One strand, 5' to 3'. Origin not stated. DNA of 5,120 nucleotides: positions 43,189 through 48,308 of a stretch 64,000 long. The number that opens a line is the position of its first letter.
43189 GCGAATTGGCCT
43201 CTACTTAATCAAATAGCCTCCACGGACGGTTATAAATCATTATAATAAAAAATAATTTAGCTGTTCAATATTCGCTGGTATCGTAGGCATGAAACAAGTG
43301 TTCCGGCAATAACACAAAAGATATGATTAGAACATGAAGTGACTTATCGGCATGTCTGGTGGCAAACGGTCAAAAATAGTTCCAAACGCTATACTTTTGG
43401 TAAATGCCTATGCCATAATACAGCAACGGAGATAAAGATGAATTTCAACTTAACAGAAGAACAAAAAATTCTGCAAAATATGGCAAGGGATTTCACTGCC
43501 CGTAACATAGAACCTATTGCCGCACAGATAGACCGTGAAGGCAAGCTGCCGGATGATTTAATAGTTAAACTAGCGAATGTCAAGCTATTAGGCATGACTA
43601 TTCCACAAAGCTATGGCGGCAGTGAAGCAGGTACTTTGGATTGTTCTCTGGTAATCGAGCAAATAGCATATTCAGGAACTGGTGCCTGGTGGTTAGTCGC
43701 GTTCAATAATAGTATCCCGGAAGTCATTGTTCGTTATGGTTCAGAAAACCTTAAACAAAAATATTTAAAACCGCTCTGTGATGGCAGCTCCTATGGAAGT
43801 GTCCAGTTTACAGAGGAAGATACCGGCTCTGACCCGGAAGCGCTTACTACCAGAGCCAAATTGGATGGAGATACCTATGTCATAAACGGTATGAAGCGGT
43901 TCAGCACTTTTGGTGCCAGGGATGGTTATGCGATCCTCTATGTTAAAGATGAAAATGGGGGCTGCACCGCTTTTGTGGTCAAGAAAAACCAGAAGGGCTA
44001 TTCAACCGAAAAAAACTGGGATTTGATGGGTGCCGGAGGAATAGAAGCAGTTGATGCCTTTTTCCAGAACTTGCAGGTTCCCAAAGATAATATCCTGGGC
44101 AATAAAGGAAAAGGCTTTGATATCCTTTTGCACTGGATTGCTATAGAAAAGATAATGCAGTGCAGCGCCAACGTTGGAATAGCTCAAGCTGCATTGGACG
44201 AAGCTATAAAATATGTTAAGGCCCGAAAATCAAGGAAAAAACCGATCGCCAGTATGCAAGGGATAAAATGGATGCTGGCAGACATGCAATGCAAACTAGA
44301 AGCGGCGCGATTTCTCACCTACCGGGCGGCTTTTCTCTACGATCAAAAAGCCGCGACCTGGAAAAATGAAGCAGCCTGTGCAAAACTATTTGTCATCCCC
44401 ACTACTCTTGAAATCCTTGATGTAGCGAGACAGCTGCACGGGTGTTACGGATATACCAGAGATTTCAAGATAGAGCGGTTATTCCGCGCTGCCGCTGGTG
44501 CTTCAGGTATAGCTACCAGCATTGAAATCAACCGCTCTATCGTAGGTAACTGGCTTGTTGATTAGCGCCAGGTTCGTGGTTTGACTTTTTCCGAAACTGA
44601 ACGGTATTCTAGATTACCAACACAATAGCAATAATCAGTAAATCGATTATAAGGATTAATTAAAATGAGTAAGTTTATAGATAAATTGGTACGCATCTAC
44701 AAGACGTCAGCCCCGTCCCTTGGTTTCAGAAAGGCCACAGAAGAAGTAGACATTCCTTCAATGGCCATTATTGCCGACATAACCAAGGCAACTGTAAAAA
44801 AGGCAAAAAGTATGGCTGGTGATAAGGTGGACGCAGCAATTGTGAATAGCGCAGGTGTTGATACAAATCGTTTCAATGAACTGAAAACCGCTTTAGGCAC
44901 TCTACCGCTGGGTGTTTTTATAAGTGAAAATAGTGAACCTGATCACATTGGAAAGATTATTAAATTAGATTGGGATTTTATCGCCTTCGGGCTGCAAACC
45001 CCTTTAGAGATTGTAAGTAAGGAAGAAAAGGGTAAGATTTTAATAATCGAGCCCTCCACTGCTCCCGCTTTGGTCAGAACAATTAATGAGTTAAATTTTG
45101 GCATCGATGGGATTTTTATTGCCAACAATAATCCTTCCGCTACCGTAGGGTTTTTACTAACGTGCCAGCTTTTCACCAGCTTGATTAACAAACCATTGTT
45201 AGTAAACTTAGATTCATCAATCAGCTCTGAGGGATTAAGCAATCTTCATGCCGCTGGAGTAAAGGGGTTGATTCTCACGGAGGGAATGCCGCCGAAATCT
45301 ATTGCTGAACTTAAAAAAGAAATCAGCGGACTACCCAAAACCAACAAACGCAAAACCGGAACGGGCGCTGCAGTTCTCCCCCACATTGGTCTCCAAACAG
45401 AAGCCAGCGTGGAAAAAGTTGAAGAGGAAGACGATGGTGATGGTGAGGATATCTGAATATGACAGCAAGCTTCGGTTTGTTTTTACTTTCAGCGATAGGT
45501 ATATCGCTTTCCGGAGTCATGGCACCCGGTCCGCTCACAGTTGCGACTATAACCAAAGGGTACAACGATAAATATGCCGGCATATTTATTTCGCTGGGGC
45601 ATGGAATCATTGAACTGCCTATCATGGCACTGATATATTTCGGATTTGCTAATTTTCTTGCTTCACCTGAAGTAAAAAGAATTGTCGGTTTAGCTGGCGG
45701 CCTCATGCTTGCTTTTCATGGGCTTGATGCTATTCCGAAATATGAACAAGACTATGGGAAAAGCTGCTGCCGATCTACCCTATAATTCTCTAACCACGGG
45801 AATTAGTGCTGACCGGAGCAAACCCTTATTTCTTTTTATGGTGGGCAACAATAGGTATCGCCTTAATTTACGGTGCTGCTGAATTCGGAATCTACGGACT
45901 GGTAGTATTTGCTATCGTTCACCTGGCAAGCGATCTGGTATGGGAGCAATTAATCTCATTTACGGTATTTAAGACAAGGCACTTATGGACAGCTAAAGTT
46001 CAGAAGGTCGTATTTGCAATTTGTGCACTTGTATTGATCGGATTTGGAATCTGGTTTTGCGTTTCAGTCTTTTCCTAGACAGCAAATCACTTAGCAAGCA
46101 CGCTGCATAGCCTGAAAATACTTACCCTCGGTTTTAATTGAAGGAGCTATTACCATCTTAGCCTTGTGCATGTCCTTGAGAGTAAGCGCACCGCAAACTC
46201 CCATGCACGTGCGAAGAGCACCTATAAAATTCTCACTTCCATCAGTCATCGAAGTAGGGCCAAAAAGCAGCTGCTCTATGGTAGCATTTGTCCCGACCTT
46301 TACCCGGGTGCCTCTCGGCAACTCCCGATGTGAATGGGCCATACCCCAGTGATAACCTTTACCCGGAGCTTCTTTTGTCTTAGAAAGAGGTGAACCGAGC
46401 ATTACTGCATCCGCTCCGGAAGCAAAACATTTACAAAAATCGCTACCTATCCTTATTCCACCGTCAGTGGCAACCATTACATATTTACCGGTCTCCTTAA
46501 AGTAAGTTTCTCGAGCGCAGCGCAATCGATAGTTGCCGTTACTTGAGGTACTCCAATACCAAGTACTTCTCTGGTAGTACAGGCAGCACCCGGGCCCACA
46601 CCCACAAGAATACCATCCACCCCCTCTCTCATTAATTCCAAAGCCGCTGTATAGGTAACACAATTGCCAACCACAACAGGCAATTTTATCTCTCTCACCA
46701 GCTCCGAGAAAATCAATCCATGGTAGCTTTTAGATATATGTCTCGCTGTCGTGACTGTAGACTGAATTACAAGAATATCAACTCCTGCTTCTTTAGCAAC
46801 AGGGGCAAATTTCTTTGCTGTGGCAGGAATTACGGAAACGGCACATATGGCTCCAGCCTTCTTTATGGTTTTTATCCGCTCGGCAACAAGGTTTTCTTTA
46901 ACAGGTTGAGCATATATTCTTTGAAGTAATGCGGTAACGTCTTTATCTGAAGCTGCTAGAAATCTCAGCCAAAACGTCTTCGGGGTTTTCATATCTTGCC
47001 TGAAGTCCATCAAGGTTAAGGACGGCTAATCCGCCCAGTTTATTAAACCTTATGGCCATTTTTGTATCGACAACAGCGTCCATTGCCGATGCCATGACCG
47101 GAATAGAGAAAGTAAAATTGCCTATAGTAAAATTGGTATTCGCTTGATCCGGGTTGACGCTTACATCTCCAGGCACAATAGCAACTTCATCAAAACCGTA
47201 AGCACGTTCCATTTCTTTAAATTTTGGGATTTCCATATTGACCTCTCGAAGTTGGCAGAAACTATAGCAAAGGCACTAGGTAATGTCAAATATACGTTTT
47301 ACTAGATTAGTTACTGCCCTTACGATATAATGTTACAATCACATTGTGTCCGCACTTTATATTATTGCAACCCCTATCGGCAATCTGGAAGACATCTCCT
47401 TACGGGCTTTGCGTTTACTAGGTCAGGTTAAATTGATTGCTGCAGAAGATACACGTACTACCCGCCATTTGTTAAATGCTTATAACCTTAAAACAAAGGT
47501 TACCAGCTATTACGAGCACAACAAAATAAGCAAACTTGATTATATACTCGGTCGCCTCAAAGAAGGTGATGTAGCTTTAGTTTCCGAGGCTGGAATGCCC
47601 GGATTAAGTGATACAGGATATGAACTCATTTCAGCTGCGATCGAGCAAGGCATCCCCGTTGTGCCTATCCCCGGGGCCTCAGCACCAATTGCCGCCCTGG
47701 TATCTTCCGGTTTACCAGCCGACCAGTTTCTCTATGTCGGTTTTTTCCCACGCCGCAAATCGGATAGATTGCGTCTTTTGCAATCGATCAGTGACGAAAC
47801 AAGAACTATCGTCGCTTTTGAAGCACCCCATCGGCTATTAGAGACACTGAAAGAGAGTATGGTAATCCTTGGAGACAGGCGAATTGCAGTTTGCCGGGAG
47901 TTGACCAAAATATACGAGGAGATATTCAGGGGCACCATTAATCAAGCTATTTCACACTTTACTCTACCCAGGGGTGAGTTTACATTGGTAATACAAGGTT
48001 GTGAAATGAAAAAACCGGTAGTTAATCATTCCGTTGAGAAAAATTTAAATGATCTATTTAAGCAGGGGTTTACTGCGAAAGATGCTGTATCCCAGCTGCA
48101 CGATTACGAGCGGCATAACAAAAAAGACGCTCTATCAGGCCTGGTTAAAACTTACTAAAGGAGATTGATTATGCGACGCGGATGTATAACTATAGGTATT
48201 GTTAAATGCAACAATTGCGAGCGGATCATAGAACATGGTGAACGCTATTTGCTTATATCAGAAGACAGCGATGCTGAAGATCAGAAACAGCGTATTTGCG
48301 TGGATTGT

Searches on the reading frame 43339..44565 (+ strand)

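Call 60: search_protein_families(library=pfam, proteins=[window:43339-44565:+], max_evalue=0.00001)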
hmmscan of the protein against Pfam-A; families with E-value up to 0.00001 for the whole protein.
window:43339-44565:+ (408 aa): 4 families
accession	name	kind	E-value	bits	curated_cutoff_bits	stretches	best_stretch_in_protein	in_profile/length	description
PF00441.29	Acyl-CoA_dh_1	-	5.4e-31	108.2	22.4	1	257-405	1-148/150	Acyl-CoA dehydrogenase, C-terminal domain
PF02771.21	Acyl-CoA_dh_N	-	8.9e-29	100.6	22.9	1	39-149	1-112/113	Acyl-CoA dehydrogenase, N-terminal domain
PF02770.24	Acyl-CoA_dh_M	-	2.1e-16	60.3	33.3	1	156-244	3-96/97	Acyl-CoA dehydrogenase, middle domain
PF08028.16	Acyl-CoA_dh_2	-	9.1e-15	55.6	22.7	1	272-385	1-123/134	Acyl-CoA dehydrogenase, C-terminal domain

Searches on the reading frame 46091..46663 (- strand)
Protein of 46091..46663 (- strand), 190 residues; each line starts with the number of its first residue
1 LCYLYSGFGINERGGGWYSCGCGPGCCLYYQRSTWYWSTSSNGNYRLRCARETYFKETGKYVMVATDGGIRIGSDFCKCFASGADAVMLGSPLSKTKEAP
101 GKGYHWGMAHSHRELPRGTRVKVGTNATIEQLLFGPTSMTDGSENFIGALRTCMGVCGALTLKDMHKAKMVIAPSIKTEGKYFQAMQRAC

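Call 60: search_protein_families(library=pfam, proteins=[window:46091-46663:-], max_evalue=0.00001)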
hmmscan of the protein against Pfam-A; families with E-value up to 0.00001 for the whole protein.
window:46091-46663:- (190 aa): 2 families
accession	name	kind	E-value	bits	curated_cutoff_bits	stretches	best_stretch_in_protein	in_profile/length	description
PF00478.31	IMPDH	-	3.3e-13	49.8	25.6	1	60-171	206-331/345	IMP dehydrogenase / GMP reductase domain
PF01070.24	FMN_dh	-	1.7e-07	31.1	24.9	1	57-93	269-305/350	FMN-dependent dehydrogenase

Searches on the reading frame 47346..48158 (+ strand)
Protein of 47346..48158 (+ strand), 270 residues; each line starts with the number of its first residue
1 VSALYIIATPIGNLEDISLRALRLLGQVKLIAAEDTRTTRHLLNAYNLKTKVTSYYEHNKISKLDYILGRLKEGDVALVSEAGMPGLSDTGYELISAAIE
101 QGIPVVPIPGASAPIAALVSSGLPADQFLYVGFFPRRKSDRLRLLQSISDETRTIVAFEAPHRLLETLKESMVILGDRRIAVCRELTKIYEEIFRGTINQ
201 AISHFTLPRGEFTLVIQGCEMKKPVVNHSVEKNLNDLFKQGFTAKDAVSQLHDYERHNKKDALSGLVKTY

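Call 60: search_protein_families(library=pfam, proteins=[window:47346-48158:+], max_evalue=0.00001)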
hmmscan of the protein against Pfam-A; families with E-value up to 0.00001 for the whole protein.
window:47346-48158:+ (270 aa): 1 family
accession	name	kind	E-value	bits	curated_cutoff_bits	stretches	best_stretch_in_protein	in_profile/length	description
PF00590.25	TP_methylase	-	2.4e-31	109.8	27.8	1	4-200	2-210/212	Tetrapyrrole (Corrin/Porphyrin) Methylases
